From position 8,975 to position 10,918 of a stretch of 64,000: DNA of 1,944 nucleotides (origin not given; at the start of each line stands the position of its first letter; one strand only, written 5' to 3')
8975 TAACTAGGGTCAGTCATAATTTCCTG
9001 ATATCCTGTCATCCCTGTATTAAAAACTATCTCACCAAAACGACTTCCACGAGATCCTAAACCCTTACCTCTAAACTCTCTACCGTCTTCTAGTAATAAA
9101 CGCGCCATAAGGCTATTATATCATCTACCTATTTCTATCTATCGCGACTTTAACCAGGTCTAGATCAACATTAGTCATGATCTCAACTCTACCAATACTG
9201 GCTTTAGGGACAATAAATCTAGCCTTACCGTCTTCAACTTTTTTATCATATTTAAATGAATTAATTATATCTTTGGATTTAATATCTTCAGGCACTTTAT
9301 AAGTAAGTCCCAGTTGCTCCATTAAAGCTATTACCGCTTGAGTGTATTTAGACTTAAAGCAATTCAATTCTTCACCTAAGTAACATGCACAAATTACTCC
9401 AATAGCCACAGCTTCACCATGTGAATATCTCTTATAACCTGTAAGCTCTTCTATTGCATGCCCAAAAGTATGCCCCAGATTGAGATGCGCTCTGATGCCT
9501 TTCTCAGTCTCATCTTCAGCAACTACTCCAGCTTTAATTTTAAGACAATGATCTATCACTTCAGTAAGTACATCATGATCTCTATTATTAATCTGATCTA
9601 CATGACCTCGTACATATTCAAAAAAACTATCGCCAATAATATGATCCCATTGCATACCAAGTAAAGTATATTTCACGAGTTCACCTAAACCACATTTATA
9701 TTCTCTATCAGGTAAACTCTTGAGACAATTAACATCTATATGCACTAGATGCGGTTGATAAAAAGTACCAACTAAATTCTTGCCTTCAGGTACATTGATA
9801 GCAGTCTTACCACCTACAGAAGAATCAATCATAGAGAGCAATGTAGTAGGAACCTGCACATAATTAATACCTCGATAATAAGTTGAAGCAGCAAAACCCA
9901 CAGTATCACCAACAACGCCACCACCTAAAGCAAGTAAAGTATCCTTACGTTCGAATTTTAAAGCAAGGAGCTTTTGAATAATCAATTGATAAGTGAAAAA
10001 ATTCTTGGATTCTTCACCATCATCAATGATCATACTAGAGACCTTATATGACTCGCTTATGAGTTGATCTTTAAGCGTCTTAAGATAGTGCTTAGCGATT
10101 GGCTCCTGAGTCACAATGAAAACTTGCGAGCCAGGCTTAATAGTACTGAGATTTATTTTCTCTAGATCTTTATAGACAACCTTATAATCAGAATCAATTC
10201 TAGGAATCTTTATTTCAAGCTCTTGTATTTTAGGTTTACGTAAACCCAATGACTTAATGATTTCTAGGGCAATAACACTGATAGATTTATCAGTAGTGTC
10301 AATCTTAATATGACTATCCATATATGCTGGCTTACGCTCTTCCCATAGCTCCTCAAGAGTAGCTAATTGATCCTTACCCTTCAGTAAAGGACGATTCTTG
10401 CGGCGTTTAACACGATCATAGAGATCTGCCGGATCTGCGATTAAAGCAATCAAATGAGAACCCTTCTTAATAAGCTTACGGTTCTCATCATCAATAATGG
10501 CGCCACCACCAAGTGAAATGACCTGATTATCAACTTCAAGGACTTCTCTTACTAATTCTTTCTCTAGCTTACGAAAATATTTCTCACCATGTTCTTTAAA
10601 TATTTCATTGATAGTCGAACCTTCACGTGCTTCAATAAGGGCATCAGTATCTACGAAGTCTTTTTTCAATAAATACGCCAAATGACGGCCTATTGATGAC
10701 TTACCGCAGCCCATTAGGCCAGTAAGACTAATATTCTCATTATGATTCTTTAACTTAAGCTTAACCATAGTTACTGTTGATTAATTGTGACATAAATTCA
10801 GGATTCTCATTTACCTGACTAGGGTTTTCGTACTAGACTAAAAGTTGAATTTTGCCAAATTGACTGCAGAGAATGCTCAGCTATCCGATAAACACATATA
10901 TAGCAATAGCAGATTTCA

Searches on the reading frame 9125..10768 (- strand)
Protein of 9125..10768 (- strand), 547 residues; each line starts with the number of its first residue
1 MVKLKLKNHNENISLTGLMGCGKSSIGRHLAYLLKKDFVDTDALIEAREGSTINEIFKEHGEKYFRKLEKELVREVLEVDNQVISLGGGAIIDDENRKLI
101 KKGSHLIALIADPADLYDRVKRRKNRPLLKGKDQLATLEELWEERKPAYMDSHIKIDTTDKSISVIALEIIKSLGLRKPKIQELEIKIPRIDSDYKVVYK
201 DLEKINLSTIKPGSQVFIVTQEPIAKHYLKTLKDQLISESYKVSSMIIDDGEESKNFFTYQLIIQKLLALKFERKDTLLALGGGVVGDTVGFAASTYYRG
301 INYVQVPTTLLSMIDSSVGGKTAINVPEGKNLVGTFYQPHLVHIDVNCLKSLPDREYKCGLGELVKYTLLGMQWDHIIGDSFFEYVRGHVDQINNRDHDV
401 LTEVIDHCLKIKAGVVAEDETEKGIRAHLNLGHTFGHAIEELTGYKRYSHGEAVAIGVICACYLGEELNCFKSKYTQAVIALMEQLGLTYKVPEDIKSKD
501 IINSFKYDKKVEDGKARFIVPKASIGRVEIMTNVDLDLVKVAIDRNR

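Call 58: search_protein_families(library=pfam, proteins=[window:9125-10768:-], max_evalue=0.00001)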
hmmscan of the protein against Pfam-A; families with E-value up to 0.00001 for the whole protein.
window:9125-10768:- (547 aa): 5 families
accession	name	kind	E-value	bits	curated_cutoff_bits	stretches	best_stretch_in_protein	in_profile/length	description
PF01761.26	DHQ_synthase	-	5.3e-49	165.1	24.2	1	246-358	2-114/115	3-dehydroquinate synthase N-terminal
PF01202.28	SKI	-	1.8e-46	158.6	22.1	1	19-174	1-158/159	Shikimate kinase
PF24621.2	DHQS_C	-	2.1e-40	138.4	27.6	1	360-511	1-144/144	3-dehydroquinate synthase C-terminal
PF13685.12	Fe-ADH_2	-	5.8e-07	30.1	28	0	211-310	17-108/149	Iron-containing alcohol dehydrogenase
PF13238.12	AAA_18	-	9.1e-07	29.8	29.4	1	13-126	1-114/128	AAA domain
